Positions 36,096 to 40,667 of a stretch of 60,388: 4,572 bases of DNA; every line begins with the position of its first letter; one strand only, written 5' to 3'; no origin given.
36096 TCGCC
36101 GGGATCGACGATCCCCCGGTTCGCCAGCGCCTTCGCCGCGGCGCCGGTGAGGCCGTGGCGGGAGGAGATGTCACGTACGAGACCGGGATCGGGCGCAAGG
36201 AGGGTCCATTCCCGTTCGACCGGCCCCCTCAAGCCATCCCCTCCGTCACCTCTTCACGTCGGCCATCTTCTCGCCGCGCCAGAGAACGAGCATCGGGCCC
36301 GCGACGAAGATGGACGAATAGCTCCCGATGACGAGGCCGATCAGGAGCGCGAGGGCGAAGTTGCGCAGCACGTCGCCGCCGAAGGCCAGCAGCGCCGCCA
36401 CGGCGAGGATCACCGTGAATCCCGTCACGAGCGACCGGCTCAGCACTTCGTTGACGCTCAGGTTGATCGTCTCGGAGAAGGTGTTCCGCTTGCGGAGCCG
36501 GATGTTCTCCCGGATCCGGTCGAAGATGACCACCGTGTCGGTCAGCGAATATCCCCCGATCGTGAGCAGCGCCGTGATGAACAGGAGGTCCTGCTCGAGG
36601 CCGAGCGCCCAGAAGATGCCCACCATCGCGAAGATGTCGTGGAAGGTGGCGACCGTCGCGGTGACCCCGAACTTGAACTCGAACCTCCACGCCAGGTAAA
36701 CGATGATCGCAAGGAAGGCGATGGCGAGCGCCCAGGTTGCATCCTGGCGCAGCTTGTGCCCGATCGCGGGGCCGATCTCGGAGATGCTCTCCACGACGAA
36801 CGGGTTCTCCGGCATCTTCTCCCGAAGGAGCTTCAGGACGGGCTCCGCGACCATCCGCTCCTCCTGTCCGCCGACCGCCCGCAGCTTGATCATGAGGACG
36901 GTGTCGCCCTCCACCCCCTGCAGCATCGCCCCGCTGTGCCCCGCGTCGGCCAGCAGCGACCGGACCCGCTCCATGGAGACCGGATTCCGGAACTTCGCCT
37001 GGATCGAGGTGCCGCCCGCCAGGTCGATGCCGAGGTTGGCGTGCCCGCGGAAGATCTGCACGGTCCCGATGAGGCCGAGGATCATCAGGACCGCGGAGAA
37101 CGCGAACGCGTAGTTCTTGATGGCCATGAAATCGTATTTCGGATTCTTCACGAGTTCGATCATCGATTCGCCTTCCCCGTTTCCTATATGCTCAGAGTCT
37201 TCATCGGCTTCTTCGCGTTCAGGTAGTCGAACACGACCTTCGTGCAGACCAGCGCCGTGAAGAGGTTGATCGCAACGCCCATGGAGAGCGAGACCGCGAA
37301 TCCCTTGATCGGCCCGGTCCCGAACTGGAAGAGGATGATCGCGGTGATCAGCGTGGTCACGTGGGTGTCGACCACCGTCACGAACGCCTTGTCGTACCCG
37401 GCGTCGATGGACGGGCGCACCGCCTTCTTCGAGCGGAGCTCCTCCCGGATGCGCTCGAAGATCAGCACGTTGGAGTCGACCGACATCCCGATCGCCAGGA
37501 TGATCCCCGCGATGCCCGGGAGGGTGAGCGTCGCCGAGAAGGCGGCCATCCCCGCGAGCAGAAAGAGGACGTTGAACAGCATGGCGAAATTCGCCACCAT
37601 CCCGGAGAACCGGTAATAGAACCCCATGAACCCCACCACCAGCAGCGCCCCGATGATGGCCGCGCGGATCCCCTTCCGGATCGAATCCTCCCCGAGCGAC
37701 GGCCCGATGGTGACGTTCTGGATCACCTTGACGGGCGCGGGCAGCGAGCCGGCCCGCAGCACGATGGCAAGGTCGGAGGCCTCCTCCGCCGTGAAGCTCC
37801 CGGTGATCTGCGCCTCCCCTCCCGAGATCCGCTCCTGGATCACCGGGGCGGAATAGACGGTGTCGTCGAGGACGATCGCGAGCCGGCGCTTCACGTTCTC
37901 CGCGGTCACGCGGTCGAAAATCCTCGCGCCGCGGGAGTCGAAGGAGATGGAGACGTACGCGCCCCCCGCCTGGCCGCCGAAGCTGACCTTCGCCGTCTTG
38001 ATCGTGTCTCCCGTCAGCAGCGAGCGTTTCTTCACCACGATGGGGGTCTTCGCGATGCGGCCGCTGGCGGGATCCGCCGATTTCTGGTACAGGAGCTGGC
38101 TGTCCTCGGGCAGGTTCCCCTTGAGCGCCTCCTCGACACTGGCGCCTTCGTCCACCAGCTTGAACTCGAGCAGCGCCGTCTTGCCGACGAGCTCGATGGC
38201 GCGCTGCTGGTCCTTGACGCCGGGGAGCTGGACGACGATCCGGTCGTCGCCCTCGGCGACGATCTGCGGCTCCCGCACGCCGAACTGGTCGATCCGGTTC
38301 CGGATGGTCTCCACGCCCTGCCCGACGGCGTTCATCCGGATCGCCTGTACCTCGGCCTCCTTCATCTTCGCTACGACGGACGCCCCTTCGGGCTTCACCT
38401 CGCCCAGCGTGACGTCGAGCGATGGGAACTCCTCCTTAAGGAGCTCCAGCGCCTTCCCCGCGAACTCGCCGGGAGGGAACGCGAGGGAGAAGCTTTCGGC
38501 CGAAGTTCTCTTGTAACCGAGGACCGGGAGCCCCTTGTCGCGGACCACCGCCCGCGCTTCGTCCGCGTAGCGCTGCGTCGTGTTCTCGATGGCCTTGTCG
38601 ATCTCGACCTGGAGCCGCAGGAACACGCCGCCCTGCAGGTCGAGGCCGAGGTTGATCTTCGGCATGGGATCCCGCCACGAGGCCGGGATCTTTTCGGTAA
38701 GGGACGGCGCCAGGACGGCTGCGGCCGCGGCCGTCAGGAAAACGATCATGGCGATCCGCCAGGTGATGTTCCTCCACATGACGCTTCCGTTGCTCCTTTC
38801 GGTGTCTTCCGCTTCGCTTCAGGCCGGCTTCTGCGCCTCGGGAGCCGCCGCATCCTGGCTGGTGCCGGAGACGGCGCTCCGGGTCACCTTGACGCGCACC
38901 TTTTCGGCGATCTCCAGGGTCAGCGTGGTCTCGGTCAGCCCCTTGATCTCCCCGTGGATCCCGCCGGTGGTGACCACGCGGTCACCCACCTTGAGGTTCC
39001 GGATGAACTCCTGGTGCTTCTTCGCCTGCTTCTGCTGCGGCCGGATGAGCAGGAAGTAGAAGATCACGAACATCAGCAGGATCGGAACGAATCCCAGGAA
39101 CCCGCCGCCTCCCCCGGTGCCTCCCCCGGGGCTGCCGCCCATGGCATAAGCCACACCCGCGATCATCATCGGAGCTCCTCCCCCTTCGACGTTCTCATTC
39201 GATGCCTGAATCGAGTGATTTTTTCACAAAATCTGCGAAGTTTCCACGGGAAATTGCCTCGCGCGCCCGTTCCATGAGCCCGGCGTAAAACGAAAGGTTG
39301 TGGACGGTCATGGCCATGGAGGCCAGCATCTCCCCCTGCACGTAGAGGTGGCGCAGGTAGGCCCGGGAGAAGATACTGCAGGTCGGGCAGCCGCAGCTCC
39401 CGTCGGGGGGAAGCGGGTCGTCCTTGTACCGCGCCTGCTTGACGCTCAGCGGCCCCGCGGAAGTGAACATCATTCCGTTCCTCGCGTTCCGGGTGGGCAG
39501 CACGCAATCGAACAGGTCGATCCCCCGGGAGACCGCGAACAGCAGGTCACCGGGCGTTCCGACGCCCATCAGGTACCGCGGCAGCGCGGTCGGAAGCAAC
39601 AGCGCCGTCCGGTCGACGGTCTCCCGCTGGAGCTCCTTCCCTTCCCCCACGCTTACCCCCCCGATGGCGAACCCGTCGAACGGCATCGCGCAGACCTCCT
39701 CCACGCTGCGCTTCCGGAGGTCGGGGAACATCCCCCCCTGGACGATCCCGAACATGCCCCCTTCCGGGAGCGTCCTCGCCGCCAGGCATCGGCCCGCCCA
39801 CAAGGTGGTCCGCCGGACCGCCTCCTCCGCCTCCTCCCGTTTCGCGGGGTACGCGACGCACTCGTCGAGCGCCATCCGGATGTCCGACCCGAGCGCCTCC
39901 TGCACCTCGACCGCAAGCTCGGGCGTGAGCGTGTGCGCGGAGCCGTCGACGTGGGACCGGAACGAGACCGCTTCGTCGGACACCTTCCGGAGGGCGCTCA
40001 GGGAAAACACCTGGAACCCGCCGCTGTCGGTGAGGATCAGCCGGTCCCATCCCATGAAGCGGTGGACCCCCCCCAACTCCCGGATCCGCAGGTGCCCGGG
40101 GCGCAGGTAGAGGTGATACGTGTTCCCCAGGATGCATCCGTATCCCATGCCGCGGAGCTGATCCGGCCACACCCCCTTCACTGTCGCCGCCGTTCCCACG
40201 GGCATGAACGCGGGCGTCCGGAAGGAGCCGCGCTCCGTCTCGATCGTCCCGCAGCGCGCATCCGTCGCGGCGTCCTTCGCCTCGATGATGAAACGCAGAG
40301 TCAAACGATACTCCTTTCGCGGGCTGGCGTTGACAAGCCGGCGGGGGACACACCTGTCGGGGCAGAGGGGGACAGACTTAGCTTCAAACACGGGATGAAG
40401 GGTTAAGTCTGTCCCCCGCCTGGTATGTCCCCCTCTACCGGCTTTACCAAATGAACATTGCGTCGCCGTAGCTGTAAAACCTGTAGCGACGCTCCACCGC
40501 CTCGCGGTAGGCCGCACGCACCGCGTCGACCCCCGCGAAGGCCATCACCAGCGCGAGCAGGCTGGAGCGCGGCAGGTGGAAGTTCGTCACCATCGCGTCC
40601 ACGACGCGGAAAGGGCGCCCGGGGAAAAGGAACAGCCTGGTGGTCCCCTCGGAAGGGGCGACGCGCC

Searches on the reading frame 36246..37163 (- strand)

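Call 63: search_protein_families(library=pfam, max_evalue=0.00001, proteins=[window:36246-37163:-])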
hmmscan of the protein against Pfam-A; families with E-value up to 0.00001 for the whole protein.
window:36246-37163:- (305 aa): 1 family
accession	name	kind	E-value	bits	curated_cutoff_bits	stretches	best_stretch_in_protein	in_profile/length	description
PF02355.23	SecD_SecF_C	-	4.5e-59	199.5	20.5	1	122-296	13-187/189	Protein export membrane protein SecD/SecF, C-terminal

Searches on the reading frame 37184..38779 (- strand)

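Call 63: search_protein_families(library=pfam, max_evalue=0.00001, proteins=[window:37184-38779:-])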
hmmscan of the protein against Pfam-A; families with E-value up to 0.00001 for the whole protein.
window:37184-38779:- (531 aa): 3 families
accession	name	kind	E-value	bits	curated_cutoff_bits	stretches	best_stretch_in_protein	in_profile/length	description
PF22599.2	SecDF_P1_head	-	3.6e-41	140.1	27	1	243-348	9-114/114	SecDF, P1 head subdomain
PF21760.3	SecD_1st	-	5.2e-26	90.3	27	1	154-211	3-60/60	Protein translocase subunit SecDF, P1 domain, N-terminal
PF02355.23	SecD_SecF_C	-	7.3e-22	78.1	20.5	1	351-512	14-178/189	Protein export membrane protein SecD/SecF, C-terminal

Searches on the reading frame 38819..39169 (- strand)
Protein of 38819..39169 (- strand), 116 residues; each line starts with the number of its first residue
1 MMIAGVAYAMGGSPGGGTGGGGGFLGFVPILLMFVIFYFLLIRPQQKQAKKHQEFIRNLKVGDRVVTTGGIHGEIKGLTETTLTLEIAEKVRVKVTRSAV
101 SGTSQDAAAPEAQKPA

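Call 64: search_protein_families(library=pfam, max_evalue=0.00001, proteins=[window:38819-39169:-])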
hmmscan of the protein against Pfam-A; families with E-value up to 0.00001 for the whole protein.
window:38819-39169:- (116 aa): 1 family
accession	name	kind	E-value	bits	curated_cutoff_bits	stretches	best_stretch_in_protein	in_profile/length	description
PF02699.20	YajC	-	1.8e-32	111.5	28.2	1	27-101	3-77/78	Preprotein translocase subunit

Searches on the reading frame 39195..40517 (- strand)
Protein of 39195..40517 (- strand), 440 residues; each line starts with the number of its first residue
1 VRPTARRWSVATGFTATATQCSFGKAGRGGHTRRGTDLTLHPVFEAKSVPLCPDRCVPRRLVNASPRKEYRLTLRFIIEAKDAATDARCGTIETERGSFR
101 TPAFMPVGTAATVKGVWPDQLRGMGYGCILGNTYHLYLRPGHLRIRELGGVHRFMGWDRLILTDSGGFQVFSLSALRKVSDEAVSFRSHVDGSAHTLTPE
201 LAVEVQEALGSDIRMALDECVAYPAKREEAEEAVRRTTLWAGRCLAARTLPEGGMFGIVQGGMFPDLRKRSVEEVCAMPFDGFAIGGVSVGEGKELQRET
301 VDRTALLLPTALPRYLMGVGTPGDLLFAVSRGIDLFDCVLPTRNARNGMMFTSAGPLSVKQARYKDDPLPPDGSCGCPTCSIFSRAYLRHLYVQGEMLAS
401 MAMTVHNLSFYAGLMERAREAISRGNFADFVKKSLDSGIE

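Call 64: search_protein_families(library=pfam, max_evalue=0.00001, proteins=[window:39195-40517:-])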
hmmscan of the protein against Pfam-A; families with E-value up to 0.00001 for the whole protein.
window:39195-40517:- (440 aa): 1 family
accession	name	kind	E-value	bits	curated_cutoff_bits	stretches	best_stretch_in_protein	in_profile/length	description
PF01702.25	TGT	-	1.8e-144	481.7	26.3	1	87-435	3-352/357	Queuine tRNA-ribosyltransferase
